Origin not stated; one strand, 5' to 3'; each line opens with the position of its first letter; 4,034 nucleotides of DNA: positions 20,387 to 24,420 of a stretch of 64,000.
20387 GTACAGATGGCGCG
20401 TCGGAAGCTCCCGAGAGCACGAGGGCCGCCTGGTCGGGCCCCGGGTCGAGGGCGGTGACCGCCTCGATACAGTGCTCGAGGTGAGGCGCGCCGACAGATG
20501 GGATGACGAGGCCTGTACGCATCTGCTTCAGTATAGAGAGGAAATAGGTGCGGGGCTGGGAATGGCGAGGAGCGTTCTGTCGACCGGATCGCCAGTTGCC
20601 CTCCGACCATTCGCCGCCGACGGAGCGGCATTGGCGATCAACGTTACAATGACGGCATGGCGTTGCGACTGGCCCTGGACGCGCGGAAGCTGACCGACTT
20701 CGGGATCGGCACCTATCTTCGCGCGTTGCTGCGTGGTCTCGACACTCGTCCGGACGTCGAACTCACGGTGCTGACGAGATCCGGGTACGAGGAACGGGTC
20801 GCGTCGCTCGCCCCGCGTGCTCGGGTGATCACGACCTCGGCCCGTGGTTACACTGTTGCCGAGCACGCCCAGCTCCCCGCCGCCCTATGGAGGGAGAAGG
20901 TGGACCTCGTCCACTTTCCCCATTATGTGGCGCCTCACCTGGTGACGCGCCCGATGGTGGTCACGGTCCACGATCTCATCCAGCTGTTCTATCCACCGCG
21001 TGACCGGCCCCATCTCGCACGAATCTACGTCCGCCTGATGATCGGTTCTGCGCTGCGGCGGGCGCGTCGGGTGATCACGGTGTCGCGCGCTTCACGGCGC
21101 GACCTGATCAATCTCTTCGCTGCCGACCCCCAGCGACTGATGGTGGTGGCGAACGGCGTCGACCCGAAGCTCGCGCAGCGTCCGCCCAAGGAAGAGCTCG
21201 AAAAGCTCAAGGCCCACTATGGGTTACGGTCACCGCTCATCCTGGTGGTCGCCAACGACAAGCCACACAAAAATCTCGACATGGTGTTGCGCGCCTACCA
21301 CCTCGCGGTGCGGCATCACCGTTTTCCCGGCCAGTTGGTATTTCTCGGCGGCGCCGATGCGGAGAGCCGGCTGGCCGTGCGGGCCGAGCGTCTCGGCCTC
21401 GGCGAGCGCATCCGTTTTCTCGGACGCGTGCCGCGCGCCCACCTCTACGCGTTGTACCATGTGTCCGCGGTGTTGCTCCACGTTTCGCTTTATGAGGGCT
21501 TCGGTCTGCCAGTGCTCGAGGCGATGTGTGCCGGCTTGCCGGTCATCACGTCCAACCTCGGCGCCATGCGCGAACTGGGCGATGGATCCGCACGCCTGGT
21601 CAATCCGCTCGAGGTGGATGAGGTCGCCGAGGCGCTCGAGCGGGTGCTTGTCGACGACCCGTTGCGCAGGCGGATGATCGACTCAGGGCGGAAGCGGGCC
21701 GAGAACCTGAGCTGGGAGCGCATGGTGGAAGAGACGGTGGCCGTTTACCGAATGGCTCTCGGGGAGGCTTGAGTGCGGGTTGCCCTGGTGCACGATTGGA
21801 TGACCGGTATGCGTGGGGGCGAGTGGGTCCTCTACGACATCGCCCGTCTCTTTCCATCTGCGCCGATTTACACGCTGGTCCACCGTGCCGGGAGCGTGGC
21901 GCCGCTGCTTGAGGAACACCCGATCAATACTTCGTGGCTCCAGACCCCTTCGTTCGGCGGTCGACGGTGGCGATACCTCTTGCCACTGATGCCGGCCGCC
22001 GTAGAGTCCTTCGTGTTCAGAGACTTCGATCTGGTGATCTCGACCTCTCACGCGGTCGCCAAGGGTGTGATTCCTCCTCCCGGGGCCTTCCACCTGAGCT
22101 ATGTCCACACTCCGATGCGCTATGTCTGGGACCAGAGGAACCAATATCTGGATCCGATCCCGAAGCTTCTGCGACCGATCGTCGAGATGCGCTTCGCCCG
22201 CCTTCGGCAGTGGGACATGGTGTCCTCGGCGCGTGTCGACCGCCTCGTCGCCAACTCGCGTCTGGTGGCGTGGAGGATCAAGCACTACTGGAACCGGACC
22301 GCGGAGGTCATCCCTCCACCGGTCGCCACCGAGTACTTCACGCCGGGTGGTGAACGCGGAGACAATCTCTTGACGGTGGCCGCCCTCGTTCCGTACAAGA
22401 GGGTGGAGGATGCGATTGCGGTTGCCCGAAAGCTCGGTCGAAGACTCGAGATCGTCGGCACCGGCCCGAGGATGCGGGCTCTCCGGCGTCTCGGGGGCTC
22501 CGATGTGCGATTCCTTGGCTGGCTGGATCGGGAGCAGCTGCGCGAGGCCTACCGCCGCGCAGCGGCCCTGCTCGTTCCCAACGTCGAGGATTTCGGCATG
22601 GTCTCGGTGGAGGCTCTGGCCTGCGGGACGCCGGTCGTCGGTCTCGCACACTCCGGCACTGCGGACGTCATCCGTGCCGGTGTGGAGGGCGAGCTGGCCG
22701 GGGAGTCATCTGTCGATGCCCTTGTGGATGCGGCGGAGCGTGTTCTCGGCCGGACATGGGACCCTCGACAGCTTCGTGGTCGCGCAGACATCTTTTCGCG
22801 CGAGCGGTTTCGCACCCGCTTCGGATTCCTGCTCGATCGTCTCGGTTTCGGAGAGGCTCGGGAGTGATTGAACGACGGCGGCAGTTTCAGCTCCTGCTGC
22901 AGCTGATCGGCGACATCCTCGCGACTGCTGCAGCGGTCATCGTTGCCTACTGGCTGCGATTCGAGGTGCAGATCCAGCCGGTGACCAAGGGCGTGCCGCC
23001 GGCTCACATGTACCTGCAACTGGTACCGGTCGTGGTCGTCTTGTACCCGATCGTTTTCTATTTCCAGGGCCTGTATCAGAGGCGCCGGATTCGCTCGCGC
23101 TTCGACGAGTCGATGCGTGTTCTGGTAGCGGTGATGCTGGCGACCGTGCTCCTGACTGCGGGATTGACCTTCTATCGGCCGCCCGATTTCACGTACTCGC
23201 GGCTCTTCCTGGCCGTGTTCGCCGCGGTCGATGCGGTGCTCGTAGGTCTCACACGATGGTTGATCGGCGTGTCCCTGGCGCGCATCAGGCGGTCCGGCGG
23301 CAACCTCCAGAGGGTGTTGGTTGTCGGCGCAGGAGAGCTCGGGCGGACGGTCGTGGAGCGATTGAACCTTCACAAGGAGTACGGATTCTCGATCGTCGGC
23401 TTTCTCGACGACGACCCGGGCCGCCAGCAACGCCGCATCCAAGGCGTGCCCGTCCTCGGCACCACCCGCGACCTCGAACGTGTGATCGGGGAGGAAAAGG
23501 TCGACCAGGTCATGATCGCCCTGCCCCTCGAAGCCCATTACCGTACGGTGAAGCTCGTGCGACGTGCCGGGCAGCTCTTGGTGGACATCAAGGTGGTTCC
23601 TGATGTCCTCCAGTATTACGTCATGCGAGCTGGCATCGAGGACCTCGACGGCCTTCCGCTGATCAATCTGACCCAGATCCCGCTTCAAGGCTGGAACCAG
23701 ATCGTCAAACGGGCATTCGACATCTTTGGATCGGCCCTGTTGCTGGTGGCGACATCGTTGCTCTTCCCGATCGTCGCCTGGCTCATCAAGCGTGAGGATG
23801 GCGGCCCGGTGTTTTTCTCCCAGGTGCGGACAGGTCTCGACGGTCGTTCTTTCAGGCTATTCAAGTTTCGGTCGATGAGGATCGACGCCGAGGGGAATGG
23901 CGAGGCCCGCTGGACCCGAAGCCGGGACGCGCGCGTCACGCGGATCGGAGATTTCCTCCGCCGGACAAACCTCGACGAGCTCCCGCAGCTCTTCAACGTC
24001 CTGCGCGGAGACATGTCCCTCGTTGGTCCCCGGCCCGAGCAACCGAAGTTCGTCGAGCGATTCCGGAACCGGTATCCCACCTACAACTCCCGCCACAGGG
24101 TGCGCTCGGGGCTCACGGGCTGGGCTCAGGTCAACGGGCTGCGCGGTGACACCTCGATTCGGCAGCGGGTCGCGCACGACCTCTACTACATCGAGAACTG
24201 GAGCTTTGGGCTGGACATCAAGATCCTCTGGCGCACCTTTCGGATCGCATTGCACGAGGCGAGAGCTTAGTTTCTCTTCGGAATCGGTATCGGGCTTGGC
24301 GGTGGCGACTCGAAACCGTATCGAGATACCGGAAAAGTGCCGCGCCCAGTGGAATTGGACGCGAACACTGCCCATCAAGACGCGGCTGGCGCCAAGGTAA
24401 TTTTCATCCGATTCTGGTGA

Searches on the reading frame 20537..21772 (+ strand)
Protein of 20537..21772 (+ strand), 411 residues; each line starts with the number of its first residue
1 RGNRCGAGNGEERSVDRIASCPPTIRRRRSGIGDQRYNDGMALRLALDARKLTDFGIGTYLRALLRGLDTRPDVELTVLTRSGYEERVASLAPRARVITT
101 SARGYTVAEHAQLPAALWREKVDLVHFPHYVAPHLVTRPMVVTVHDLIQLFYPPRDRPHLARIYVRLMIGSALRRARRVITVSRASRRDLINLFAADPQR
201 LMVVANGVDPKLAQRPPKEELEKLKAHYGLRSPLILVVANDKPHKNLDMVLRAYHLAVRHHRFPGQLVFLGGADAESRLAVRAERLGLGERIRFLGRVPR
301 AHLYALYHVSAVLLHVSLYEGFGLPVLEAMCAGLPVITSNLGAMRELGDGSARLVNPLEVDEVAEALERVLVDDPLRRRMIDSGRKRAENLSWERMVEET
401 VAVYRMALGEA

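Call 22: search_protein_families(library=pfam, proteins=[window:20537-21772:+], max_evalue=0.001)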
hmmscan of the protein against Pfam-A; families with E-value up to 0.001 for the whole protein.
window:20537-21772:+ (411 aa): 6 families
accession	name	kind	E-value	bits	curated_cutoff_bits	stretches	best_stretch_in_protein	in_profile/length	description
PF00534.26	Glycos_transf_1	-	1.5e-30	106.4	26.4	1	231-387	14-172/172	Glycosyl transferases group 1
PF13692.12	Glyco_trans_1_4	-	2.8e-24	86.4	27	1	233-372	2-141/142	Glycosyl transferases group 1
PF13439.12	Glyco_transf_4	-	7.1e-19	68.9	28.5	1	56-211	3-169/170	Glycosyltransferase Family 4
PF13579.12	Glyco_trans_4_4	-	9.7e-13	49.2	29.7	1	56-207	2-158/158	Glycosyl transferase 4-like domain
PF20706.3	GT4-conflict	-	2.3e-11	43.8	26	1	173-398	144-383/385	Family 4 Glycosyltransferase in conflict systems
PF13524.12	Glyco_trans_1_2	-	1.2e-08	35.4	25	1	291-389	28-130/144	Glycosyl transferase-like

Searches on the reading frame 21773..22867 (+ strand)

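Call 22: search_protein_families(library=pfam, proteins=[window:21773-22867:+], max_evalue=0.001)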
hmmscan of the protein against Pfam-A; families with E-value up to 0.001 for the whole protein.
window:21773-22867:+ (364 aa): 5 families
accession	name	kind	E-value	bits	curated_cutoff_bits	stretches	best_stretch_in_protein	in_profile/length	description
PF00534.26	Glycos_transf_1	-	2.6e-22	79.6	26.4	1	199-325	18-156/172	Glycosyl transferases group 1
PF13692.12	Glyco_trans_1_4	-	2e-20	73.9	27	1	198-325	3-140/142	Glycosyl transferases group 1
PF20706.3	GT4-conflict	-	5.1e-10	39.3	26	1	252-323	271-343/385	Family 4 Glycosyltransferase in conflict systems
PF13524.12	Glyco_trans_1_2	-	8.7e-07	29.4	25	1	216-346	7-129/144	Glycosyl transferase-like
PF13439.12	Glyco_transf_4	-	1.1e-05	25.9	28.5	1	15-187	3-169/170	Glycosyltransferase Family 4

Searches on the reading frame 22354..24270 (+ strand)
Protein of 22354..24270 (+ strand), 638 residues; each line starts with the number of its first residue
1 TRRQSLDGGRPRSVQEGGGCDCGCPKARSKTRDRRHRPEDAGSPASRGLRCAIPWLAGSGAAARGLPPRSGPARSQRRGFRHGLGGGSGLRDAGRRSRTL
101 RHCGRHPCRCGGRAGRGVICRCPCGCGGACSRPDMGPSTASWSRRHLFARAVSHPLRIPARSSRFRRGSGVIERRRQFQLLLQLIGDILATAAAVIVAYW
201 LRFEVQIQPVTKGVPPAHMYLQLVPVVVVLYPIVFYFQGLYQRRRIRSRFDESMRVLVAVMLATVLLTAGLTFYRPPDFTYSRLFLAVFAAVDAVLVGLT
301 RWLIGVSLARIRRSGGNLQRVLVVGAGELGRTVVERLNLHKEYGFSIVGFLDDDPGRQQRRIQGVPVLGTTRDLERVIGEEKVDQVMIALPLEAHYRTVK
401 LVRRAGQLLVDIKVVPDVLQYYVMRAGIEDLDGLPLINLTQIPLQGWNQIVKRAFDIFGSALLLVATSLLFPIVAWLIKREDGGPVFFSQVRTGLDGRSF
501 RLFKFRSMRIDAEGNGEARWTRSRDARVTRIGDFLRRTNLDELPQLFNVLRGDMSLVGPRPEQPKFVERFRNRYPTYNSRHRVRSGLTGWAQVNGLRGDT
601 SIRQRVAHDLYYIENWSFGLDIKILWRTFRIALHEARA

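Call 24: search_protein_families(library=pfam, proteins=[window:22354-24270:+], max_evalue=0.001)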
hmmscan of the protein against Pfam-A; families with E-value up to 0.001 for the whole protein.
window:22354-24270:+ (638 aa): 5 families
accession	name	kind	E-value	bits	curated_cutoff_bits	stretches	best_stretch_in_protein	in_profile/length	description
PF02397.22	Bac_transf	-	2.6e-69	232.8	27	1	452-633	1-178/179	Bacterial sugar transferase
PF13727.12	CoA_binding_3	-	2.1e-32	113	25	1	238-416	3-175/175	CoA-binding domain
PF17836.7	PglD_N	-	3.2e-06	28.1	23.4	1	320-389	1-64/78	PglD N-terminal domain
PF01408.29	GFO_IDH_MocA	-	1.4e-05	26.2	24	1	320-406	2-86/120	Oxidoreductase family, NAD-binding Rossmann fold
PF02629.25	CoA_binding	-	0.00029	22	22.3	1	319-400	4-81/97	CoA binding domain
